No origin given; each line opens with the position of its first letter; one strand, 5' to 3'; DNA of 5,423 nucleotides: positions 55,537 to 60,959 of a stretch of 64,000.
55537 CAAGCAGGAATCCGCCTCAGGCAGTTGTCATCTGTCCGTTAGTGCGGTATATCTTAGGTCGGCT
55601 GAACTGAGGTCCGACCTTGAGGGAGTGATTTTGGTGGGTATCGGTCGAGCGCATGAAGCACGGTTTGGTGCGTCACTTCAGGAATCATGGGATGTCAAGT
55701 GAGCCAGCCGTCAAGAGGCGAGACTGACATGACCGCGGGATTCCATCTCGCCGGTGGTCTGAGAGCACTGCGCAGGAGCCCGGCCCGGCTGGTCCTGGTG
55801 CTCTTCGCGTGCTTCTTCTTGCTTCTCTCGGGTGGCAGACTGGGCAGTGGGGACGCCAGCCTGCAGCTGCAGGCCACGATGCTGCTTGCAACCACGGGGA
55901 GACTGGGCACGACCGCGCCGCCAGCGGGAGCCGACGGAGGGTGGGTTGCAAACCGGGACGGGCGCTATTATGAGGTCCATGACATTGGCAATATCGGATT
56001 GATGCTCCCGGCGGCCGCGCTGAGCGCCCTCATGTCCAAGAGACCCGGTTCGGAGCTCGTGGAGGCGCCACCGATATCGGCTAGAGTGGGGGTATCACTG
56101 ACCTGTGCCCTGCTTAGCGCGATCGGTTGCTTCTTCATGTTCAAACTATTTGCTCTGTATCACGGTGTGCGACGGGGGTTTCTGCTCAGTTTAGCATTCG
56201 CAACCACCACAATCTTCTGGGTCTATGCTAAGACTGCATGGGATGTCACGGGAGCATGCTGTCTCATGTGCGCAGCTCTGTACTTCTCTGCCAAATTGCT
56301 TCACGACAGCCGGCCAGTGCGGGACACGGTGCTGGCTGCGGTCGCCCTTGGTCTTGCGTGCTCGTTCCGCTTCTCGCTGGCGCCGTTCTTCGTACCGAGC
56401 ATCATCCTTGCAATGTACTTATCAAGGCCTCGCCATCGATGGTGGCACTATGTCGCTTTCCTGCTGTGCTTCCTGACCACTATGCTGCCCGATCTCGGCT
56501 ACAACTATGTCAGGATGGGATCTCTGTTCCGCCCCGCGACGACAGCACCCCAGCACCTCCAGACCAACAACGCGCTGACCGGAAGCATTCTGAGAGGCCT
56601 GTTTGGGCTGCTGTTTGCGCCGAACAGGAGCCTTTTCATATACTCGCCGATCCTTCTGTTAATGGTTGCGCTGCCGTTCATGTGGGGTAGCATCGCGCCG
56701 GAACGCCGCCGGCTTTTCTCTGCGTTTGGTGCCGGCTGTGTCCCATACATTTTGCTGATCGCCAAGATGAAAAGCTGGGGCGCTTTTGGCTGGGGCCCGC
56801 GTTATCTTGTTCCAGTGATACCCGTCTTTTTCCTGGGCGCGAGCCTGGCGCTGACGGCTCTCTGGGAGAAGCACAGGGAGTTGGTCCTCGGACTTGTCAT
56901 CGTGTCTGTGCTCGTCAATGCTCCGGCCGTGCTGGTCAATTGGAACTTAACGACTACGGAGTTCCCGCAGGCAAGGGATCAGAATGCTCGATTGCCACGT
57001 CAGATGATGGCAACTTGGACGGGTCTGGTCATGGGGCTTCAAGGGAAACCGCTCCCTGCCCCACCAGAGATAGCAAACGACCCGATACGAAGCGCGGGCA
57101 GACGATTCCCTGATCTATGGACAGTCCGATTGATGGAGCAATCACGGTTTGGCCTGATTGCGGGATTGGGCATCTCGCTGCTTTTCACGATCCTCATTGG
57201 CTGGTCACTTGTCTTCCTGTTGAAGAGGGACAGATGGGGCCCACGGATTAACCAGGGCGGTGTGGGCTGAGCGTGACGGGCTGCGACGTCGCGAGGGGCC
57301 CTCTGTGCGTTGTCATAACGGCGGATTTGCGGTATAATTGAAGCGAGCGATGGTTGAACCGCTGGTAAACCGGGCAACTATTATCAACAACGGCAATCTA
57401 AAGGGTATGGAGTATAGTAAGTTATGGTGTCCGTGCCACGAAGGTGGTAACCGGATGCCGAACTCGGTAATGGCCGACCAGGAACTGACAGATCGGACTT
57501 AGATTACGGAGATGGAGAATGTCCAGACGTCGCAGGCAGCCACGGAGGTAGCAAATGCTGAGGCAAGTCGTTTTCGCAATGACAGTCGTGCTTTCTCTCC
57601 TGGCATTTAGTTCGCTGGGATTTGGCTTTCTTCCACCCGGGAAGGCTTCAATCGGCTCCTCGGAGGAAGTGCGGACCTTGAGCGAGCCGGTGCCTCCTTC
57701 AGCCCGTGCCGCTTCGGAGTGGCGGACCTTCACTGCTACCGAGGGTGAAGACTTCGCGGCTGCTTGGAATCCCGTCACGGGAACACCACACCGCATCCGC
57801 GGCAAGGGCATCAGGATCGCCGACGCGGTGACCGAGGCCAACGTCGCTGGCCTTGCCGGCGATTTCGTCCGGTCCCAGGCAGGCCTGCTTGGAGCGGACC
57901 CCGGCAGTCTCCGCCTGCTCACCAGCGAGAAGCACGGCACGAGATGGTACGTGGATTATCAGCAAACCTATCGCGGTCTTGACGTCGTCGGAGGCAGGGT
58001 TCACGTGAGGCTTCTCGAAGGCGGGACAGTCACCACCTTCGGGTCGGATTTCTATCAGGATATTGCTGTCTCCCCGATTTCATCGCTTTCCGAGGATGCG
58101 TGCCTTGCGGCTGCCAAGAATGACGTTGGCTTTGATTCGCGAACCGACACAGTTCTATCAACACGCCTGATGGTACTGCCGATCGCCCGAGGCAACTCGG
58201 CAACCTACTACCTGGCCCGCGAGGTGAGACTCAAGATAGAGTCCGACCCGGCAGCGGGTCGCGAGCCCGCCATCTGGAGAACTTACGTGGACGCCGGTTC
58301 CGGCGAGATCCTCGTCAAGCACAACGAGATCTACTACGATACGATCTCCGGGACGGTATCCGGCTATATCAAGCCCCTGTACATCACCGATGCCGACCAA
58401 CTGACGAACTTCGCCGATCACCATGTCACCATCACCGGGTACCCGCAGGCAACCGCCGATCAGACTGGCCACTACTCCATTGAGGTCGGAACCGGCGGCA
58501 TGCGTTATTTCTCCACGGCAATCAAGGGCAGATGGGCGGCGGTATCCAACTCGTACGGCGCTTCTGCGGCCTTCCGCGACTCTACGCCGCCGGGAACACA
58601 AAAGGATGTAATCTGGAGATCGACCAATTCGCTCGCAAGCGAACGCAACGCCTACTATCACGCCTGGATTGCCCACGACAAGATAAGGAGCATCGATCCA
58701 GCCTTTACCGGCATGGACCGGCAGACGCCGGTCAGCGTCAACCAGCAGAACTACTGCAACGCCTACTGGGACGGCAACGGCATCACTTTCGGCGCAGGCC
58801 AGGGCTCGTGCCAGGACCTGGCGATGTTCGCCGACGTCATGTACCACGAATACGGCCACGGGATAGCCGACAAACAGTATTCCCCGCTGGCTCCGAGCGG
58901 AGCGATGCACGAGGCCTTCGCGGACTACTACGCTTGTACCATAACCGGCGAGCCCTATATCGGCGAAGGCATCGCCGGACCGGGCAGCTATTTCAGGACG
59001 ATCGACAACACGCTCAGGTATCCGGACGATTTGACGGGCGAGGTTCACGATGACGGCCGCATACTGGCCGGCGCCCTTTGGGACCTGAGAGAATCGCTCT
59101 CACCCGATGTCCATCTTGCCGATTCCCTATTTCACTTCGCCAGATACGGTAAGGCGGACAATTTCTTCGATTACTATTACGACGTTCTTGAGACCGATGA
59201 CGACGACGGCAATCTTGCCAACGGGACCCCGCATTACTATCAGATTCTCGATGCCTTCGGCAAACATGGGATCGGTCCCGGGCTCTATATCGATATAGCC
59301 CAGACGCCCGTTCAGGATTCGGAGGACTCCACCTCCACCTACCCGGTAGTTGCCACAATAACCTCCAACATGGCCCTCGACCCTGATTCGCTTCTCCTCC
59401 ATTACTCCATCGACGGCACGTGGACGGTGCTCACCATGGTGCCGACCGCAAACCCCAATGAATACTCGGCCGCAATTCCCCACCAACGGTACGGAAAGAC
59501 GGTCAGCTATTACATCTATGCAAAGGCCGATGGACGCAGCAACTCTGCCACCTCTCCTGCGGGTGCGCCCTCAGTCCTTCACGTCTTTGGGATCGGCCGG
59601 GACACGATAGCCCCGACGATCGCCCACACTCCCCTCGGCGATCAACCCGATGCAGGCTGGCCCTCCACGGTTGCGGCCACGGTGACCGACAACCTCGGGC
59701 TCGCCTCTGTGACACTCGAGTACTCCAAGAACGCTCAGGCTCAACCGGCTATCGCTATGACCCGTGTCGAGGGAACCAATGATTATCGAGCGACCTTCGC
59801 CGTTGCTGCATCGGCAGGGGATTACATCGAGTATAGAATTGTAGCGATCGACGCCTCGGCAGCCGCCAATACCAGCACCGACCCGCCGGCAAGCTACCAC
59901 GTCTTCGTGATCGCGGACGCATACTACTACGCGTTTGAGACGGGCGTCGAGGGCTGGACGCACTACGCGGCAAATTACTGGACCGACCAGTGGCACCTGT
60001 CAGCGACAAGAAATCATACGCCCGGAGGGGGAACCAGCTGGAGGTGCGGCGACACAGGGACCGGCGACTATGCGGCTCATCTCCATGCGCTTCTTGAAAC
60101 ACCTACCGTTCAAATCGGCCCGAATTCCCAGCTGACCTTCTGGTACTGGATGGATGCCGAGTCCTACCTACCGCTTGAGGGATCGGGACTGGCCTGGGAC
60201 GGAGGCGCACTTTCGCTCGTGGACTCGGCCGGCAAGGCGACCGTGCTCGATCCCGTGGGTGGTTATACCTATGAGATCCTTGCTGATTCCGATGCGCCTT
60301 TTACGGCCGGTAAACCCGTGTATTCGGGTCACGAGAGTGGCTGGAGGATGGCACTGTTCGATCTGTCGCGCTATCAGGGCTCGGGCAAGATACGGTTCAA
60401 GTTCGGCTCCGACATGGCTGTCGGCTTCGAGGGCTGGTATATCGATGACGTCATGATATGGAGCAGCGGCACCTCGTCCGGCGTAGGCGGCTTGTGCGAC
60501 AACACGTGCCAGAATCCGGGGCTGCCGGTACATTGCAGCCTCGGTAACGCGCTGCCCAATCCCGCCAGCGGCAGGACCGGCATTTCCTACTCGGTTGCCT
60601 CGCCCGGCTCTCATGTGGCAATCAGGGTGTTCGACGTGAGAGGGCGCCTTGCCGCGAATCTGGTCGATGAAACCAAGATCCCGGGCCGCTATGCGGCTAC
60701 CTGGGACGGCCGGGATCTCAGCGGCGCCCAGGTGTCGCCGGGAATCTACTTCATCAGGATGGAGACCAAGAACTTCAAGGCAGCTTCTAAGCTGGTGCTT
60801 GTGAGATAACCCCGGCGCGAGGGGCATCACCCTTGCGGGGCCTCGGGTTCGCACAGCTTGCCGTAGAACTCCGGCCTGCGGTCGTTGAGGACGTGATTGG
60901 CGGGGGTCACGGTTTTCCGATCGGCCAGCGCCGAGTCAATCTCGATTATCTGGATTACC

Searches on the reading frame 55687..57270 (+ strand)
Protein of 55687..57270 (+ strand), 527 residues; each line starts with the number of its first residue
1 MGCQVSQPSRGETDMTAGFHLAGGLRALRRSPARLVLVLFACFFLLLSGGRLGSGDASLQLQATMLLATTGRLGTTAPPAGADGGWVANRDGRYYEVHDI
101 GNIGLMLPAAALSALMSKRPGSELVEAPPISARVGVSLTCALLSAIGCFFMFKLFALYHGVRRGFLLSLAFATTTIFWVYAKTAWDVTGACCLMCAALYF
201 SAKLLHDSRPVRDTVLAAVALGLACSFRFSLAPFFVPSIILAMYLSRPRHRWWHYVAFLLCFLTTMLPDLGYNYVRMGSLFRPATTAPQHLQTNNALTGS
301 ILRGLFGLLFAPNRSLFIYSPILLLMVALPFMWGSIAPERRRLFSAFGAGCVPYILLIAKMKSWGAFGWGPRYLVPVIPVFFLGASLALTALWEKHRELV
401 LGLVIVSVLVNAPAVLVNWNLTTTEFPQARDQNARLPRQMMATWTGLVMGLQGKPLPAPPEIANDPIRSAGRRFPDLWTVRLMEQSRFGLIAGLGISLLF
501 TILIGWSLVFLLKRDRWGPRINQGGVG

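Call 64: search_protein_families(library=pfam, proteins=[window:55687-57270:+], max_evalue=0.00001)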
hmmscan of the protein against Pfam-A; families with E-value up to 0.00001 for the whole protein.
window:55687-57270:+ (527 aa): 1 family
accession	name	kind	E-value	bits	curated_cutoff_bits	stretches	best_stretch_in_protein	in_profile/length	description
PF13231.12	PMT_2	-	1.1e-06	29.4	26.1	1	134-264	22-152/160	Dolichyl-phosphate-mannose-protein mannosyltransferase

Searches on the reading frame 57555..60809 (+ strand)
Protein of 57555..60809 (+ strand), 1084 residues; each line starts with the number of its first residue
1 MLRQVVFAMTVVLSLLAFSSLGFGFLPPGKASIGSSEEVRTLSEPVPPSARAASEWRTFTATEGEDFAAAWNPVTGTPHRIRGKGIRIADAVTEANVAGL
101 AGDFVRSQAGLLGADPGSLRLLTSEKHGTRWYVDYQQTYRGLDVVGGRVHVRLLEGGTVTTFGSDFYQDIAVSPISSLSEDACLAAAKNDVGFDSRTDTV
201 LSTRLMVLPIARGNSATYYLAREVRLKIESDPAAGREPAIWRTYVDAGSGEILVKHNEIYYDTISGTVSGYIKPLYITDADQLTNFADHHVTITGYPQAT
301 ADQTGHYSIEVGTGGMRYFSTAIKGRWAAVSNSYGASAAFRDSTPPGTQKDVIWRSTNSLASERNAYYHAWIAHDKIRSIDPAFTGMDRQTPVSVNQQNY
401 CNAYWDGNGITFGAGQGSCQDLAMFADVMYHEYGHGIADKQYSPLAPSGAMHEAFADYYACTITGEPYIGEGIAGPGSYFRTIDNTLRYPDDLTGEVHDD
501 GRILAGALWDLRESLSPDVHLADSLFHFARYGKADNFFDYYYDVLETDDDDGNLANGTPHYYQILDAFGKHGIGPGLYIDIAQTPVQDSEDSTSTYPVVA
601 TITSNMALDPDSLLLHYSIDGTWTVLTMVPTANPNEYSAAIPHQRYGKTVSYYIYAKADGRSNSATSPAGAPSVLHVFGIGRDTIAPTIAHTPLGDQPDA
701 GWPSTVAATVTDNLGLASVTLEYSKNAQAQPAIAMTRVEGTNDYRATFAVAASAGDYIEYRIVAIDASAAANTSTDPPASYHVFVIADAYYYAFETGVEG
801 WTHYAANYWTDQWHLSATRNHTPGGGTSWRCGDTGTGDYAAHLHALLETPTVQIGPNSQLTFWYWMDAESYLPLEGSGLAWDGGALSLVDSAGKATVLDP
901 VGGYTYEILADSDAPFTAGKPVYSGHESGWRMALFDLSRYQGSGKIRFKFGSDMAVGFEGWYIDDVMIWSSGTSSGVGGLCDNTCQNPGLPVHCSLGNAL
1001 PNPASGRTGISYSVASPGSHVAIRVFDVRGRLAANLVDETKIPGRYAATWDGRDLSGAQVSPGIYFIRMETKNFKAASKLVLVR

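Call 64: search_protein_families(library=pfam, proteins=[window:57555-60809:+], max_evalue=0.00001)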
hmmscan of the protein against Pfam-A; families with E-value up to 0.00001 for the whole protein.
window:57555-60809:+ (1084 aa): 3 families
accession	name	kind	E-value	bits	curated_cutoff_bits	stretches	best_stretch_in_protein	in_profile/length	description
PF01447.24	Peptidase_M4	-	1.2e-09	39.2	22.4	1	361-438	72-144/145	Thermolysin metallopeptidase, catalytic domain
PF13860.13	FlgD_ig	-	3e-06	27.5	27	0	1006-1072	10-76/79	FlgD Ig-like domain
PF20773.4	InhA-like_MAM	-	9.9e-06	25.6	26.9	0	889-972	86-166/191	Immune inhibitor A-like, MAM domain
